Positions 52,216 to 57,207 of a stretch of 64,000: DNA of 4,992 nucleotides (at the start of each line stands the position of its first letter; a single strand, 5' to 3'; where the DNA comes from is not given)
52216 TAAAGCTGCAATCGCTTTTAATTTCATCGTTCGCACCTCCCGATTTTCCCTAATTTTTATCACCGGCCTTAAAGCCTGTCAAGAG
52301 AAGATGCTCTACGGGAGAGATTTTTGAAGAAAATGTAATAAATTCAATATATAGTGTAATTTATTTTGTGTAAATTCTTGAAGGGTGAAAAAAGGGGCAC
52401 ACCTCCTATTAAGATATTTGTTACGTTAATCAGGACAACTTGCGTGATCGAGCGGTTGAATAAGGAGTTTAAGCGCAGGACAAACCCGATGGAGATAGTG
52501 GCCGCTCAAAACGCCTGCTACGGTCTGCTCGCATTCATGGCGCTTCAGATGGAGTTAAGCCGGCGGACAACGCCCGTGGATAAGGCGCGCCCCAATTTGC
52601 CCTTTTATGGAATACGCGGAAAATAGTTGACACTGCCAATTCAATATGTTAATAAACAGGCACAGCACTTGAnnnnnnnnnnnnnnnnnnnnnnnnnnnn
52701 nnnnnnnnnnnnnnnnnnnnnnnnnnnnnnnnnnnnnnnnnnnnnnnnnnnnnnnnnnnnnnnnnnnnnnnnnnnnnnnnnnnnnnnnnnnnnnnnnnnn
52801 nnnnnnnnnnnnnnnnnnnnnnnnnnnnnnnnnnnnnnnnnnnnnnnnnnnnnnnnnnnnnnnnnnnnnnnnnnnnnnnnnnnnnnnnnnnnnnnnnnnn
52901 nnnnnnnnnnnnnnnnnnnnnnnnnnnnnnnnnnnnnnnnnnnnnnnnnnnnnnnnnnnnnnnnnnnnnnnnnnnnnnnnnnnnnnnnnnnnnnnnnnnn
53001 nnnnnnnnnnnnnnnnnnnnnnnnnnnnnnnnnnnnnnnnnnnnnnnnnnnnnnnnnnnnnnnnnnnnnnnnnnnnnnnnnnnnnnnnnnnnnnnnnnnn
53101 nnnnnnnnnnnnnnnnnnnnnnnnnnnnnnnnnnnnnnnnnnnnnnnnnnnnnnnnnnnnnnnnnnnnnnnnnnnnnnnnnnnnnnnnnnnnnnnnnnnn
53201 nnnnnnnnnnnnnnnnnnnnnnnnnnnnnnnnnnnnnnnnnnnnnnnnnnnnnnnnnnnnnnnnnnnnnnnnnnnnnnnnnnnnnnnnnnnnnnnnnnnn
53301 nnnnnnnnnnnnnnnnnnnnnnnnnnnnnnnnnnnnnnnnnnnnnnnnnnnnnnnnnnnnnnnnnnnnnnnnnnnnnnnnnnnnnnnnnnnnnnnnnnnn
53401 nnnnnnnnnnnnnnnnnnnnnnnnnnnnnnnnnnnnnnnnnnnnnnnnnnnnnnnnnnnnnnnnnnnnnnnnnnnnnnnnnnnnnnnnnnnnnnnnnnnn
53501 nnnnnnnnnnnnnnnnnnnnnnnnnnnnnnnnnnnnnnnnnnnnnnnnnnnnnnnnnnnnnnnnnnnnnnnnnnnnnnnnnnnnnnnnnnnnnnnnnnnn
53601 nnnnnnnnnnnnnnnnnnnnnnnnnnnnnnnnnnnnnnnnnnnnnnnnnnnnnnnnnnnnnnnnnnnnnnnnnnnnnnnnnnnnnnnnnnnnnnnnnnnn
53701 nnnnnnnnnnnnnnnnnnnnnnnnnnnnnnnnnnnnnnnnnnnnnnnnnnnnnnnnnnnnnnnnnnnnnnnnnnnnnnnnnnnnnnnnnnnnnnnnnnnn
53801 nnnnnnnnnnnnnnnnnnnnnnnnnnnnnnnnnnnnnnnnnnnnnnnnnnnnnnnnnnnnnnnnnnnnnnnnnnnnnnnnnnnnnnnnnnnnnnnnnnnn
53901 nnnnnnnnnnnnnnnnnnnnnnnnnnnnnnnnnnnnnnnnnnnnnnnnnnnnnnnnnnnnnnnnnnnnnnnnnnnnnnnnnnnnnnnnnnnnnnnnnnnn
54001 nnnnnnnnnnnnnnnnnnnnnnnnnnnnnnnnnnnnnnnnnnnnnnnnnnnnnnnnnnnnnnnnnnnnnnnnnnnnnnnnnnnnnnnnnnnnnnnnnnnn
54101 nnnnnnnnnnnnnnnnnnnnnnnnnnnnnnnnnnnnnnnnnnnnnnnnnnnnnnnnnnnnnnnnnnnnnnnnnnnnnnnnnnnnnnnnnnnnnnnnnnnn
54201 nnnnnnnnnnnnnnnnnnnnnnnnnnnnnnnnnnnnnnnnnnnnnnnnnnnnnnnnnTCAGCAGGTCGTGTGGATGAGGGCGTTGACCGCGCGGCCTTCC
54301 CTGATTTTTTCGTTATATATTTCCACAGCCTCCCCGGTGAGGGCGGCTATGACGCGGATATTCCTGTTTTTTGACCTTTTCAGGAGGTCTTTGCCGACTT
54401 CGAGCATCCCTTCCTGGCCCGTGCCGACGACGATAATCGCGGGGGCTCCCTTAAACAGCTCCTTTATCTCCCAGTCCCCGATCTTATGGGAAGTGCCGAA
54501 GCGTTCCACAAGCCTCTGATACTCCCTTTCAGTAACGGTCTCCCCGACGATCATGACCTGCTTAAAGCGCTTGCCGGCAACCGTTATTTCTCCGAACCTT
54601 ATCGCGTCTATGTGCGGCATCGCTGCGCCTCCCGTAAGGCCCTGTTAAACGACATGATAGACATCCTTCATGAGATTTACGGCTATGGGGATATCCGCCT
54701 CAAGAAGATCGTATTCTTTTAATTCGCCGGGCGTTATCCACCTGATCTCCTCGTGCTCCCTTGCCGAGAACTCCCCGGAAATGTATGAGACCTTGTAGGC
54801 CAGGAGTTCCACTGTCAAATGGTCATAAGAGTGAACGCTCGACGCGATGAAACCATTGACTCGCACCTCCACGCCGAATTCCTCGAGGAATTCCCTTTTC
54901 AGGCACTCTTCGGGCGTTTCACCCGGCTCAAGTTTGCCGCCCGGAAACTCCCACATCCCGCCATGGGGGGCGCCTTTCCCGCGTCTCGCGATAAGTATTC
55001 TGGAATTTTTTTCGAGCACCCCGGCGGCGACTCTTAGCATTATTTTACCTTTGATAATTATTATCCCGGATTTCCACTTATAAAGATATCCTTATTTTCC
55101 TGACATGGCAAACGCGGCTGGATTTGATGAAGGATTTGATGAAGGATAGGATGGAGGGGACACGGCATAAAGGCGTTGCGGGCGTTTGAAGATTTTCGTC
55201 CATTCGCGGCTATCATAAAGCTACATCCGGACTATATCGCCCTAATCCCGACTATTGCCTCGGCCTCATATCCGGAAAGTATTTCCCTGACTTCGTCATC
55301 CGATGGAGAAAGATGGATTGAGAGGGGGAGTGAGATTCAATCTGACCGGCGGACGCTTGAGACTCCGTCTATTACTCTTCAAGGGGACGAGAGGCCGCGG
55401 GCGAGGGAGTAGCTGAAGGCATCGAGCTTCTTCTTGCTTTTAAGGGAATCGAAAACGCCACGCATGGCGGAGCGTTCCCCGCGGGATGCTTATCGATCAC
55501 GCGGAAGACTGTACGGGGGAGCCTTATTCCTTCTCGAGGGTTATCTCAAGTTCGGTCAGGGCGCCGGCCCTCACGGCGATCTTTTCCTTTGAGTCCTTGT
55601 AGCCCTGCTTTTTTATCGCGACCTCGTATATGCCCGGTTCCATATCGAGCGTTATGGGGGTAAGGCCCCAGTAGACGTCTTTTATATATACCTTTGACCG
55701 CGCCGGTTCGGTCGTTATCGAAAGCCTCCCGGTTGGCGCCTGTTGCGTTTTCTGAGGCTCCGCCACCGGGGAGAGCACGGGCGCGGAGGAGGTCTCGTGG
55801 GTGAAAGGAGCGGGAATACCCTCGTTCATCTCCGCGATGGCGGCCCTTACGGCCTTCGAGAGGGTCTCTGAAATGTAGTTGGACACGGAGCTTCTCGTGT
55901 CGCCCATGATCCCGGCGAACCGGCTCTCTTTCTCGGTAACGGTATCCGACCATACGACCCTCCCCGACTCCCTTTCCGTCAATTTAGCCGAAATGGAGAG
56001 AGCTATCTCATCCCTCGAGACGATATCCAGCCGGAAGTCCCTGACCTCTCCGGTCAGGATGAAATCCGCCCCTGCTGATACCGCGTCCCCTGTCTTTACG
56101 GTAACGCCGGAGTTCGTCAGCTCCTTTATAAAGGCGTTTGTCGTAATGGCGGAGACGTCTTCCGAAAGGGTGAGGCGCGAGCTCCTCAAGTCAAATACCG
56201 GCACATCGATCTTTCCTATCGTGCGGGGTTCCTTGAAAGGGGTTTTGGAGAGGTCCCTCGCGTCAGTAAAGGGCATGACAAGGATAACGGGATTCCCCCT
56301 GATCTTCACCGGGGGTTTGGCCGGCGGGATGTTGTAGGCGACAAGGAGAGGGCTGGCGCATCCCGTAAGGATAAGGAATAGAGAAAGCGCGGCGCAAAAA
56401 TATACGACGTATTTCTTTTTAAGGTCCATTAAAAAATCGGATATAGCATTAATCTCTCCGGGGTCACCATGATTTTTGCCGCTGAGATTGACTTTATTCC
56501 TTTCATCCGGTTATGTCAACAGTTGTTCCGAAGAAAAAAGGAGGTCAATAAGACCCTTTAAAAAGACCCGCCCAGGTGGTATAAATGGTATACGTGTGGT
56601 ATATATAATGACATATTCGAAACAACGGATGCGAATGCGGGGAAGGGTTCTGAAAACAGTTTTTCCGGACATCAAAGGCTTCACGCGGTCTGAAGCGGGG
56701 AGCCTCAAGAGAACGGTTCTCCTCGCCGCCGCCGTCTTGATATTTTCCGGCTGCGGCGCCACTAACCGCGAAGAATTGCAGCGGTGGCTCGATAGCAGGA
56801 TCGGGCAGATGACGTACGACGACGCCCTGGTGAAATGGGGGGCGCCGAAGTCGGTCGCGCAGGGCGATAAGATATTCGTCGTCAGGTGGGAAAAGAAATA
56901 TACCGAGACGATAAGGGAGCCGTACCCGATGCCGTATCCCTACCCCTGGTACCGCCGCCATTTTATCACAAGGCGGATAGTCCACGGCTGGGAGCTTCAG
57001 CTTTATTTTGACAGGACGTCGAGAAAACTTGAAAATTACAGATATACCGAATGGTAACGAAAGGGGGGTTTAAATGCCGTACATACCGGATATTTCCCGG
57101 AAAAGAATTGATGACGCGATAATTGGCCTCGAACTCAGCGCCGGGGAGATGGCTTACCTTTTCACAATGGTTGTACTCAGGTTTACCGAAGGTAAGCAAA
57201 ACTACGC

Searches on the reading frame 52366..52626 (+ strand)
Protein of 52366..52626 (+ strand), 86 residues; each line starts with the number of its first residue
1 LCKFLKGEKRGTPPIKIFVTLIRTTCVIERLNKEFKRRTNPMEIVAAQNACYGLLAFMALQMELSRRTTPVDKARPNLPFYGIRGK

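Call 68: search_protein_families(library=pfam, proteins=[window:52366-52626:+], max_evalue=1)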
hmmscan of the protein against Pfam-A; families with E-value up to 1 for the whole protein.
window:52366-52626:+ (86 aa): 1 family
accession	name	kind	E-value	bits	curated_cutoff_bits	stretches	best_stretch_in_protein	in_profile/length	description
PF00872.24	Transposase_mut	-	0.0033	16.8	21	1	22-59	332-369/379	Transposase, Mutator family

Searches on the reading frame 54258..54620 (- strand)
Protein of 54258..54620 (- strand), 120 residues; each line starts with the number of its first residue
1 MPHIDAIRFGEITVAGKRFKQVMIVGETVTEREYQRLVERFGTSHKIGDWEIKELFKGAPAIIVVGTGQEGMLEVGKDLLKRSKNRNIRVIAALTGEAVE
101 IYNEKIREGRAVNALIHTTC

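Call 37: search_protein_families(library=pfam, proteins=[window:54258-54620:-], max_evalue=0.01)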
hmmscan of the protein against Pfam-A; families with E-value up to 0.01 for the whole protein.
window:54258-54620:- (120 aa): 1 family
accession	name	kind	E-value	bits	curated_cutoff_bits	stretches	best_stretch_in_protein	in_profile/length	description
PF04430.19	DUF498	-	5.9e-15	55.6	33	1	4-117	1-109/109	Protein of unknown function (DUF498/DUF598)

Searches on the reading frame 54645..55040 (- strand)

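Call 37: search_protein_families(library=pfam, proteins=[window:54645-55040:-], max_evalue=0.01)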
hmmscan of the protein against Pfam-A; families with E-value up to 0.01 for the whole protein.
window:54645-55040:- (131 aa): 3 families
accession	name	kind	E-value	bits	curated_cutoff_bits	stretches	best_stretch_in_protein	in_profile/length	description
PF14815.12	NUDIX_4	-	2.7e-21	75.9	35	1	6-116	2-107/113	NUDIX domain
PF00293.34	NUDIX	-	1.2e-20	74.3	21.1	1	2-113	2-124/134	NUDIX domain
PF22327.2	Nudt16-like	-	0.0083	16.5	27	1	28-65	33-71/161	U8 snoRNA-decapping enzyme-like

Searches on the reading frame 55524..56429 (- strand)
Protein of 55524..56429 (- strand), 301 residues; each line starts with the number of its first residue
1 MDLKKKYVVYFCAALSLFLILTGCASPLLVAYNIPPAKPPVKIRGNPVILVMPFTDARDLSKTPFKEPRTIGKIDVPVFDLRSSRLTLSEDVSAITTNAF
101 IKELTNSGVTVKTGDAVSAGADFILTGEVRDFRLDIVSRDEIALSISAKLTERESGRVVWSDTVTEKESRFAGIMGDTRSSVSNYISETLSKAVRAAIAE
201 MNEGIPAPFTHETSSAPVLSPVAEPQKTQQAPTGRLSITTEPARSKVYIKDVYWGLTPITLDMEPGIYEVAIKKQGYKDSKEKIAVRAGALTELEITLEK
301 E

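Call 38: search_protein_families(library=pfam, proteins=[window:55524-56429:-], max_evalue=0.01)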
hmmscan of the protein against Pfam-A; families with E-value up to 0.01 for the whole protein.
window:55524-56429:- (301 aa): 3 families
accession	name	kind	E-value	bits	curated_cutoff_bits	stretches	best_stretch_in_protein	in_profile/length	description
PF08308.17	PEGA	-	7.2e-15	55.1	20.8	1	234-300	2-69/71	PEGA domain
PF13036.11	LpoB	-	0.00055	20.3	22.3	1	107-163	90-144/147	Peptidoglycan-synthase activator LpoB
PF13620.12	CarboxypepD_reg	-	0.0091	16.8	32.3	0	263-299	45-82/82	Carboxypeptidase regulatory-like domain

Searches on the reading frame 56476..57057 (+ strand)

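Call 38: search_protein_families(library=pfam, proteins=[window:56476-57057:+], max_evalue=0.01)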
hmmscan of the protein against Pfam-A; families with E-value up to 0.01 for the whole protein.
window:56476-57057:+ (193 aa): 0 families

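Call 46: search_protein_families(library=ncbifam, proteins=[window:56476-57057:+], max_evalue=0.1)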
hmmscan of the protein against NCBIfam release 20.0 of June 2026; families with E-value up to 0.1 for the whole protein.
window:56476-57057:+ (193 aa): 1 family
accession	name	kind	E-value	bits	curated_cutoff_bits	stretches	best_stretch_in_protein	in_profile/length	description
NF047408.1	SA0632_fam_LP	equivalog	0.053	13.2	70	1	78-103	3-29/68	SA0632 family lipoprotein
